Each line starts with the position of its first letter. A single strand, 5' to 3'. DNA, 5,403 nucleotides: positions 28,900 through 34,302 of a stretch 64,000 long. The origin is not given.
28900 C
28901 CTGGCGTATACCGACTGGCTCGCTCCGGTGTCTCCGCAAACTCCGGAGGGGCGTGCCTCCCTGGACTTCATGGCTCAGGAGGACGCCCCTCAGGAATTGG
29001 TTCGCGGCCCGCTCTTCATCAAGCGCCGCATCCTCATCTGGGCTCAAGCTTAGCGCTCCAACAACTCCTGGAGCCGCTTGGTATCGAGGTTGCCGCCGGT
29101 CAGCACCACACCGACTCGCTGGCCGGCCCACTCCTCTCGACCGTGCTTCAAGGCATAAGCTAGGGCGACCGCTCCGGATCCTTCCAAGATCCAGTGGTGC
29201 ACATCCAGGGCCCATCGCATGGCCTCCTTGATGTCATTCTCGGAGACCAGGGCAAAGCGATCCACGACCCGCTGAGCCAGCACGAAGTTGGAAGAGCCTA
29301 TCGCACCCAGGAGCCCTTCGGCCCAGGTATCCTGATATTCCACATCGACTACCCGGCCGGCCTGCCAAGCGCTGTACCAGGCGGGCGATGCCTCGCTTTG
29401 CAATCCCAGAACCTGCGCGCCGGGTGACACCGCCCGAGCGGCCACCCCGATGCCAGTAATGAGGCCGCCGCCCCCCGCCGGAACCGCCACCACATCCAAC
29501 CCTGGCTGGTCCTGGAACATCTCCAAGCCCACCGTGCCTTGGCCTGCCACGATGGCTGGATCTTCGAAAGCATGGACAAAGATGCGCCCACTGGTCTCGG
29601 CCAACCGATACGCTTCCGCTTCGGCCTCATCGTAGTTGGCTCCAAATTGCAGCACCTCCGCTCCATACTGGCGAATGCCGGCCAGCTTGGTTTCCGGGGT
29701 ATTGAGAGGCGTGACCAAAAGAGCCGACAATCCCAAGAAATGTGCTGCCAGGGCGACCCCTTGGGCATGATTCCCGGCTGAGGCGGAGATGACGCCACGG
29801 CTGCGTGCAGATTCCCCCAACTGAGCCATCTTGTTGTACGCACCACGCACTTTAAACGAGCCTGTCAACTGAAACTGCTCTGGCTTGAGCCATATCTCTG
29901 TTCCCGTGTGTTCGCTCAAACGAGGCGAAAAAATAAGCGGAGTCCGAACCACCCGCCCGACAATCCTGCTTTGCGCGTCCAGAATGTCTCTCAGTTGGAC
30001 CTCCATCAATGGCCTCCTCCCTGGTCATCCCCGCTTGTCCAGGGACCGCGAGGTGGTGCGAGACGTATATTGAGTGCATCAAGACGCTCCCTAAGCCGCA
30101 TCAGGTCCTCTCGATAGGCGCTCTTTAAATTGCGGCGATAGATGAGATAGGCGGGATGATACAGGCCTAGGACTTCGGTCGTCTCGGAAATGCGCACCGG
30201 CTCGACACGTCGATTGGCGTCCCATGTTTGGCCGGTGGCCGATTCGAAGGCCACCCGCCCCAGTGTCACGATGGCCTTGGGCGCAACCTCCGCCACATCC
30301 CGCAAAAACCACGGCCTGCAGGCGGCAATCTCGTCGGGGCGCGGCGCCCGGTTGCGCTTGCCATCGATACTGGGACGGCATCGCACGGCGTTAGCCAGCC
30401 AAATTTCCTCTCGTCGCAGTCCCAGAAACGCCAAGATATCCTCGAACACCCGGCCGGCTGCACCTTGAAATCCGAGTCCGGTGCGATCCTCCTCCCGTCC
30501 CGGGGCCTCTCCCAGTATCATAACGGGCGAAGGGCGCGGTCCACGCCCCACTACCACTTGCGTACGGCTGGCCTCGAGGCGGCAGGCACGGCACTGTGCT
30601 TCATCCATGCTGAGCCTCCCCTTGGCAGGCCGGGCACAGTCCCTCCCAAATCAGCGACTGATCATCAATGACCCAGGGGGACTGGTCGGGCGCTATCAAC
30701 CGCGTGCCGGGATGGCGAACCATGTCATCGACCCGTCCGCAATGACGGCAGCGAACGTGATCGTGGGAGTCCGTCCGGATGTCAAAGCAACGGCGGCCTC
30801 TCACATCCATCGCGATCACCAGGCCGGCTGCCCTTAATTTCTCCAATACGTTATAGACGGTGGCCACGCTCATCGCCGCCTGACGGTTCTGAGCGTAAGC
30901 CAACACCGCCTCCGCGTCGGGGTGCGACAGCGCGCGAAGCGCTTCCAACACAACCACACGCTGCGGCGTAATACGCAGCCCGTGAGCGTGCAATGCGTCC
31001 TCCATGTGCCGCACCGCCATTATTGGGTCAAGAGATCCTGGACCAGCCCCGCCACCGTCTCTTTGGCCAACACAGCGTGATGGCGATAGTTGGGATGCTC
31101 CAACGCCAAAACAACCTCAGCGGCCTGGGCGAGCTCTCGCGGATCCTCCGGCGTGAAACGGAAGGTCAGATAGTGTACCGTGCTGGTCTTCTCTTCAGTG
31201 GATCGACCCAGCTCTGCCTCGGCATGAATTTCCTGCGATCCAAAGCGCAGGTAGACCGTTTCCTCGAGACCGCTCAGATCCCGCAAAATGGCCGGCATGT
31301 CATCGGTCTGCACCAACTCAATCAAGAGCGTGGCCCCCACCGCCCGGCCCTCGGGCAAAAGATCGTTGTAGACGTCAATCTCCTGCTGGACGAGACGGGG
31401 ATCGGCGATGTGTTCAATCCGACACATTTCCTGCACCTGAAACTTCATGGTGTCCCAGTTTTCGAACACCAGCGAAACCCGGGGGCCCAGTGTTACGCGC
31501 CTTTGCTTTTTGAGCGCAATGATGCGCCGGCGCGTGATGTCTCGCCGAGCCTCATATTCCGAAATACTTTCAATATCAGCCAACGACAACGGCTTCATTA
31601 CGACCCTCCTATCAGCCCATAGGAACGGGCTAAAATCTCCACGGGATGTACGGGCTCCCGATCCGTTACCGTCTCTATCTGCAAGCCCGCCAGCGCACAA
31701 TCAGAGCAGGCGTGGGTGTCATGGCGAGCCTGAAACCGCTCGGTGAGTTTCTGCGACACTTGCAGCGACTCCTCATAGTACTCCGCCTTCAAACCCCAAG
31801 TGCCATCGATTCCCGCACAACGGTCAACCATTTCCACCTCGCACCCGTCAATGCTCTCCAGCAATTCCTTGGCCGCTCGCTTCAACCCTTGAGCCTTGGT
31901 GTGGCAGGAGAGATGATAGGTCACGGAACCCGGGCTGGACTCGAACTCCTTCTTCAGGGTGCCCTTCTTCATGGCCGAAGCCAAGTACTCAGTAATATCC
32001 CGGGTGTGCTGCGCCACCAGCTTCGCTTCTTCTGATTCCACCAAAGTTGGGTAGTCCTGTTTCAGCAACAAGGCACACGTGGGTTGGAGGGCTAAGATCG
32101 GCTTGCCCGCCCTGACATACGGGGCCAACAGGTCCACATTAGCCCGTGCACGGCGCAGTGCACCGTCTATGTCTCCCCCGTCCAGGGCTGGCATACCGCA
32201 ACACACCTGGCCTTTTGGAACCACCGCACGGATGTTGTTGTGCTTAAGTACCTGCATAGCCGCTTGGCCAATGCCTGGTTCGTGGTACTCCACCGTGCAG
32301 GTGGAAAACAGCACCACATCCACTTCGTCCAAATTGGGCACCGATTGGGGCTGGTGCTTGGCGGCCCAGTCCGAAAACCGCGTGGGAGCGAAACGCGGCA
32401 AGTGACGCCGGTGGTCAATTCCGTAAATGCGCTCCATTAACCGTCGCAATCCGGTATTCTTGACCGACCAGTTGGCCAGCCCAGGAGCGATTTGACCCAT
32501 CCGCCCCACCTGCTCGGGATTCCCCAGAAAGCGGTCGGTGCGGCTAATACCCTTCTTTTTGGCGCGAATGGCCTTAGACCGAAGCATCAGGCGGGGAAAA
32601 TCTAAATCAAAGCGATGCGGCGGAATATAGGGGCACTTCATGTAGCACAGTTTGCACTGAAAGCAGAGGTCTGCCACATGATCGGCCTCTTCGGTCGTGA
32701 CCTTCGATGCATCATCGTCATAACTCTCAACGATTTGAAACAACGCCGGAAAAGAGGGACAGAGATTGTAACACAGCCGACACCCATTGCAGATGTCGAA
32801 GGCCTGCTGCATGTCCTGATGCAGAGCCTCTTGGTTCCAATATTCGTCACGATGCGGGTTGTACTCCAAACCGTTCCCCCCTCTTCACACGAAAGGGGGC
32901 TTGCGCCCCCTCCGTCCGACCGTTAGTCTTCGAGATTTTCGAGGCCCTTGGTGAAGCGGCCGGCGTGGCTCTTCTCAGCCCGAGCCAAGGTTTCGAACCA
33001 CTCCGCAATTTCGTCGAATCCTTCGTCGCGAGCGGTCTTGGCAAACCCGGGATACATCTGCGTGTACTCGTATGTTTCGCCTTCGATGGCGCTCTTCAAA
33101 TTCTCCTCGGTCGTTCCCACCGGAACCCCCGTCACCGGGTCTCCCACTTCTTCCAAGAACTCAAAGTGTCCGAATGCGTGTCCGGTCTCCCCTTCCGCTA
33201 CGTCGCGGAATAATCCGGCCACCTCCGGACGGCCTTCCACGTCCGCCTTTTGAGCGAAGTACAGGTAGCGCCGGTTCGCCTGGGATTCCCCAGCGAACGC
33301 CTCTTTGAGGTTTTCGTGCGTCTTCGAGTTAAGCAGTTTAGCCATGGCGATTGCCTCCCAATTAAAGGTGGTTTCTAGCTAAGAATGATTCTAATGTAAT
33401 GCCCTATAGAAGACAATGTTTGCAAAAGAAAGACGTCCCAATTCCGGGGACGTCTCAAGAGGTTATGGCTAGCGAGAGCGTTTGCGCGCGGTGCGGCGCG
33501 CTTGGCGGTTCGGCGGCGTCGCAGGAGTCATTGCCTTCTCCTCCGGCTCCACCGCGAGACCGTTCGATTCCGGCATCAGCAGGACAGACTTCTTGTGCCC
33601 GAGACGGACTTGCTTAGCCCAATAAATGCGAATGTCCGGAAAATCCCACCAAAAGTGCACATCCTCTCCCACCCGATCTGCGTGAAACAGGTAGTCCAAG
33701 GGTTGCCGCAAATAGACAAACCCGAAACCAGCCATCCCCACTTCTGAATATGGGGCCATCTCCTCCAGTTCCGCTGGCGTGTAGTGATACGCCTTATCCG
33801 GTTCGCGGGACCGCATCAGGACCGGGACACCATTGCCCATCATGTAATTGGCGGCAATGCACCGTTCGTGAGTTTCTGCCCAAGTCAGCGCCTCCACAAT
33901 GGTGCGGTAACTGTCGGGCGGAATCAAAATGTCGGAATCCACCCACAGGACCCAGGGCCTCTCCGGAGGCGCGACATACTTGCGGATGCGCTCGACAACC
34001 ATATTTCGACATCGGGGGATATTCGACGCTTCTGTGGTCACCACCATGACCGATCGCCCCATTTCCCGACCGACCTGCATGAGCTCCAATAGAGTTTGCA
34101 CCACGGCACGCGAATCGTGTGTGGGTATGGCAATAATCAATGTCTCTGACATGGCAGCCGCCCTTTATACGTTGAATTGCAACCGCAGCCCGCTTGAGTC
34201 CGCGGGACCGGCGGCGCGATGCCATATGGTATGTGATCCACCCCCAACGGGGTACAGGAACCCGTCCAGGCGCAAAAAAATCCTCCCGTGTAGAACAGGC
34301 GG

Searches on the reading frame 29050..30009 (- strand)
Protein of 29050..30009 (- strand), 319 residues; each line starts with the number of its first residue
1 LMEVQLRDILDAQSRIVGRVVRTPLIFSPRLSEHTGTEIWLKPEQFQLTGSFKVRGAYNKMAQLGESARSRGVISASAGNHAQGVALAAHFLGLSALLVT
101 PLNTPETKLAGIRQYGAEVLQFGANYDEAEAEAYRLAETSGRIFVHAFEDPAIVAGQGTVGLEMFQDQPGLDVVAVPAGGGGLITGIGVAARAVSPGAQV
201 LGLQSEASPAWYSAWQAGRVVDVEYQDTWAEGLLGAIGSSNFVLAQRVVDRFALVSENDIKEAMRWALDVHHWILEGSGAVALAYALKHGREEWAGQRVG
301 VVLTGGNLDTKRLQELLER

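Call 20: search_protein_families(library=ncbifam, proteins=[window:29050-30009:-], max_evalue=0.01)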
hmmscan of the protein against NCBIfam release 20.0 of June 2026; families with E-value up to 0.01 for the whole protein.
window:29050-30009:- (319 aa): 42 families (the best 25 are shown)
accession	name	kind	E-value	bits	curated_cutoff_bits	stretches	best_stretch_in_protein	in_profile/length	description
NF005600.0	PRK07334.1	equivalog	1.6e-99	333.3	496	1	2-319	8-323/408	threonine ammonia-lyase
NF005292.0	PRK06815.1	equivalog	2.2e-94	316.1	371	1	6-317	5-317/320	threonine/serine dehydratase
TIGR01127.1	ilvA_1Cterm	equivalog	7e-93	311.6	378.75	1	23-318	1-296/380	threonine ammonia-lyase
NF005680.0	PRK07476.1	equivalog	1.8e-84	283.5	413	1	1-317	2-320/326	hydroxyectoine utilization dehydratase EutB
NF006389.0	PRK08638.1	equivalog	5.5e-84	281.9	453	1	3-317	8-324/333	bifunctional threonine ammonia-lyase/L-serine ammonia-lyase TdcB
NF006674.0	PRK09224.1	subfamily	3.8e-80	270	577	1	5-319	10-325/508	threonine ammonia-lyase IlvA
TIGR01124.1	ilvA_2Cterm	equivalog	3.8e-78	263.3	411.3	1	7-319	4-317/499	threonine ammonia-lyase, biosynthetic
NF005454.0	PRK07048.1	equivalog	7.1e-78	262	452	1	4-318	7-321/324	threo-3-hydroxy-L-aspartate ammonia-lyase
TIGR02991.1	ectoine_eutB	equivalog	2.9e-75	253.2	413.35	1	4-311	1-309/317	hydroxyectoine utilization dehydratase EutB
NF009130.0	PRK12483.1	subfamily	1.4e-74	251.6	801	1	5-319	22-337/521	threonine ammonia-lyase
NF006390.0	PRK08639.1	equivalog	1.8e-73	247.9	421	1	2-319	5-326/418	threonine ammonia-lyase IlvA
NF006094.0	PRK08246.1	subfamily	8.1e-71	238.9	331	1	5-313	6-309/310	serine/threonine dehydratase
NF045641.2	BHydaspDhtseBhcB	equivalog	1.9e-69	234.2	550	1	7-313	5-310/312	beta-hydroxyaspartate dehydratase BhcB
TIGR02079.1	THD1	equivalog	7.4e-67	225.9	440.55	1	8-319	2-318/410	threonine ammonia-lyase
NF004771.0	PRK06110.1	equivalog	2.2e-64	217.6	317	1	4-318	3-317/323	threonine dehydratase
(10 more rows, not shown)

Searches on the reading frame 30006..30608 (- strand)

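Call 20: search_protein_families(library=ncbifam, proteins=[window:30006-30608:-], max_evalue=0.01)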
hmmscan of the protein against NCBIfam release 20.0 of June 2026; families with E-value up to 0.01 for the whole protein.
window:30006-30608:- (200 aa): 3 families
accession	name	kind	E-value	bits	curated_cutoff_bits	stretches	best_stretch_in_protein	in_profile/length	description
TIGR00758.1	UDG_fam4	subfamily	9.8e-42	142.6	125.3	1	6-176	1-171/173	uracil-DNA glycosylase, family 4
NF040953.1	Arch_udg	equivalog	1.3e-41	142.1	250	1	5-173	10-183/184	type-4 uracil-DNA glycosylase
TIGR03914.1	UDG_fam_dom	hypoth_equivalog_domain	1.5e-34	119.6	189.95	1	4-160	53-213/231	UdgX family uracil-DNA binding protein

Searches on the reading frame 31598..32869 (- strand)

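Call 20: search_protein_families(library=ncbifam, proteins=[window:31598-32869:-], max_evalue=0.01)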
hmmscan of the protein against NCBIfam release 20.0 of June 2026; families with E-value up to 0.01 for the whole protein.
window:31598-32869:- (423 aa): 16 families
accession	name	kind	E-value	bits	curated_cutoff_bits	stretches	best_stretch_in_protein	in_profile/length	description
NF008369.0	PRK11168.1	equivalog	4.3e-79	266.3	278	1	59-417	50-399/401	anaerobic glycerol-3-phosphate dehydrogenase subunit C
TIGR03379.1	glycerol3P_GlpC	equivalog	4e-50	170.7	279.9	1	22-416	2-395/397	anaerobic glycerol-3-phosphate dehydrogenase subunit GlpC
NF045670.1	quin_L_LdhH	equivalog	5.9e-42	143.8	800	1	19-404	299-691/706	L-lactate dehydrogenase (quinone) large subunit LdhH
NF004898.0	PRK06259.1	equivalog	4.7e-24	84.9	385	1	181-400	260-465/488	fumarate reductase (CoM/CoB) subunit TfrB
NF008434.0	PRK11274.1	equivalog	2e-15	56.6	333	1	177-378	161-369/409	glycolate oxidase subunit GlcF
NF049975.1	2HglutDHaseYdiJ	equivalog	1.1e-12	46.6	1350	1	61-415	664-1016/1018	D-2-hydroxyglutarate dehydrogenase YdiJ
NF011607.0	PRK15033.1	subfamily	2.7e-12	46.3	524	1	15-98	23-98/389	tricarballylate utilization 4Fe-4S protein TcuB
TIGR02484.1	CitB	equivalog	6e-12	45.4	246.6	1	19-98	8-79/372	tricarballylate utilization 4Fe-4S protein TcuB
NF042987.1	OGOR_delta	exception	0.00022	21.3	125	1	26-80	32-81/89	2-oxoglutarate ferredoxin oxidoreductase subunit delta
NF043039.1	HgcAB_like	equivalog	0.00092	18.9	285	1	13-80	288-345/350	HgcAB-like fusion protein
TIGR01971.1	NuoI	subfamily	0.00094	18.8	113.05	1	19-80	38-94/121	NADH-quinone oxidoreductase, chain I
NF040684.1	PorD_Arch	equivalog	0.0011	19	120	0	21-39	58-76/85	pyruvate synthase subunit PorD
TIGR02179.1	PorD_KorD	subfamily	0.0026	17.9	60.05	0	20-39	50-69/78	2-oxoacid:acceptor oxidoreductase, delta subunit, pyruvate/2-ketoisovalerate family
NF042909.1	FMH_DH_FwdF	exception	0.0048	16.1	375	1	25-80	138-191/336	tungsten-dependent formylmethanofuran dehydrogenase subunit FwdF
NF004538.0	PRK05888.1-4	equivalog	0.0067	16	135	0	25-80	61-113/162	NADH-quinone oxidoreductase subunit NuoI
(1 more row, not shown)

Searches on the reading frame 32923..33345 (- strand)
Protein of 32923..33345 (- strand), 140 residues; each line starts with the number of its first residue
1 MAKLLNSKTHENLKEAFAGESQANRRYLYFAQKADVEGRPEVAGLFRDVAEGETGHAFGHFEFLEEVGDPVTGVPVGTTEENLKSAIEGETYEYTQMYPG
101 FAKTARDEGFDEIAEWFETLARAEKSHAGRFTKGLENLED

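Call 18: search_protein_families(library=pfam, proteins=[window:32923-33345:-], max_evalue=0.01)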
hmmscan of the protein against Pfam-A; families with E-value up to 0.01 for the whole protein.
window:32923-33345:- (140 aa): 2 families
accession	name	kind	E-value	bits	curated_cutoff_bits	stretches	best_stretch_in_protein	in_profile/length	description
PF02915.23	Rubrerythrin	-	1.8e-31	109.8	22.8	1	11-133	1-135/137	Rubrerythrin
PF00210.30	Ferritin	-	7.9e-08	32.8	24.5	1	11-91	2-93/142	Ferritin-like domain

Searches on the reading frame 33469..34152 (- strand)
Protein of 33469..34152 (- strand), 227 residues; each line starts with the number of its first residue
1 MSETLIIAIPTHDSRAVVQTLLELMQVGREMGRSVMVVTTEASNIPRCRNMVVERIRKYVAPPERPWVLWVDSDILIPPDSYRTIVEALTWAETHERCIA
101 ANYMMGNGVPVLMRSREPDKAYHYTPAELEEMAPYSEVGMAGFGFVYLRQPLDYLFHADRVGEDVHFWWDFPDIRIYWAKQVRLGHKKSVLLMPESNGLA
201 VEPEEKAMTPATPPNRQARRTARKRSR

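Call 18: search_protein_families(library=pfam, proteins=[window:33469-34152:-], max_evalue=0.01)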
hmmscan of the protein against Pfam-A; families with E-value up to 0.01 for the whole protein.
window:33469-34152:- (227 aa): 0 families

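Call 20: search_protein_families(library=ncbifam, proteins=[window:33469-34152:-], max_evalue=0.01)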
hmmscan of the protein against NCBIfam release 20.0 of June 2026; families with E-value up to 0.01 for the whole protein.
window:33469-34152:- (227 aa): 0 families

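Call 70: search_solved_structures(query=window:33469-34152:-, max_evalue=10, show_alignments=1)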
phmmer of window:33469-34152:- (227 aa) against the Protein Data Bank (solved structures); distinct sequences matched with E-value up to 10: 9.
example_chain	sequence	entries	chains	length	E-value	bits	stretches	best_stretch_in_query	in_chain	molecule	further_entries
9dx2_E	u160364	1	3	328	1.1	12.2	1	5-94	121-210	Cytosolic arginine sensor for mTORC1 subunit 1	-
5i2c_A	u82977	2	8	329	1.1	12.2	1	5-94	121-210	GATS-like protein 3 | Cytosolic arginine sensor for mTORC1 subunit 1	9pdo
9lvk_U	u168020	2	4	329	1.1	12.2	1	5-94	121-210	Cytosolic arginine sensor for mTORC1 subunit 1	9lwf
9oti_U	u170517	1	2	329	1.1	12.2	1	5-94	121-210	Cytosolic arginine sensor for mTORC1 subunit 1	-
5gt8_D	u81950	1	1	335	1.1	12.2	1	5-94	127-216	GATS-like protein 3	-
5gt7_A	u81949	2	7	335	1.1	12.2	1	5-94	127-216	GATS-like protein 3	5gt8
5gs9_A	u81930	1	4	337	1.2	12.2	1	5-94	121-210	GATS-like protein 3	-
5gv2_C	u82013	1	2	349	1.3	12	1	5-94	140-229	GATS-like protein 3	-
1u02_A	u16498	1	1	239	1.5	11.8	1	113-182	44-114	trehalose-6-phosphate phosphatase related protein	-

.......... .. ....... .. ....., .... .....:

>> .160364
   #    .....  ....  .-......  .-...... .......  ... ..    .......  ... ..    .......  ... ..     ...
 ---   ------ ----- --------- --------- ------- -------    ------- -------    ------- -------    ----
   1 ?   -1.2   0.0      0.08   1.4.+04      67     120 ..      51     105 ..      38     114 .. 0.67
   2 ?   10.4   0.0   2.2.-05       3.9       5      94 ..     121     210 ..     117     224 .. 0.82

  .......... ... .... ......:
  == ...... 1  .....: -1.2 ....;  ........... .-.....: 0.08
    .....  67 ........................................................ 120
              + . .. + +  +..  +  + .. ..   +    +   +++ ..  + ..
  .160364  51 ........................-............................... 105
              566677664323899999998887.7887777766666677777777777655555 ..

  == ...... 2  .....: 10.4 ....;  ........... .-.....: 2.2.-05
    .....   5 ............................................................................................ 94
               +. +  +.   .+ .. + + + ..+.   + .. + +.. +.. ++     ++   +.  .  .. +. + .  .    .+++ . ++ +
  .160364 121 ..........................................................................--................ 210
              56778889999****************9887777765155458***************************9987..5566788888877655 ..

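Call 77: predict_structure(protein=window:33469-34152:-)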
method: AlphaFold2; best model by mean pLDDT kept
length: 227 residues; sequences in the alignment: 1
mean_pLDDT: 38.1   pTM: 0.28
mean pLDDT of the five models: 38.1, 35.9, 33.6, 33.5, 32.8
residues with pLDDT >= 90: 0; 70-90: 0; 50-70: 20; < 50: 207
segments of 3 or more residues with pLDDT < 50: 1-12, 33-53, 55-227
pLDDT, mean of each block of 10 residues (from residue 1): 42 52 55 47 43 47 40 31 39 35 29 28 37 31 28 34 37 32 32 34 37 44 43
secondary structure, 60 per line:
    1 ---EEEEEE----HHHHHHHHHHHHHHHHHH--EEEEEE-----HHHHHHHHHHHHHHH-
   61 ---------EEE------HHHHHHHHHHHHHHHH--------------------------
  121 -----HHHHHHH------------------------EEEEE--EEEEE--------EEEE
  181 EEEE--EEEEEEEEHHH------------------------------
elements in order: E4-9 H14-31 E34-39 H45-59 E70-72 H79-94 H126-132 E157-161 E164-168 E177-184 E187-194
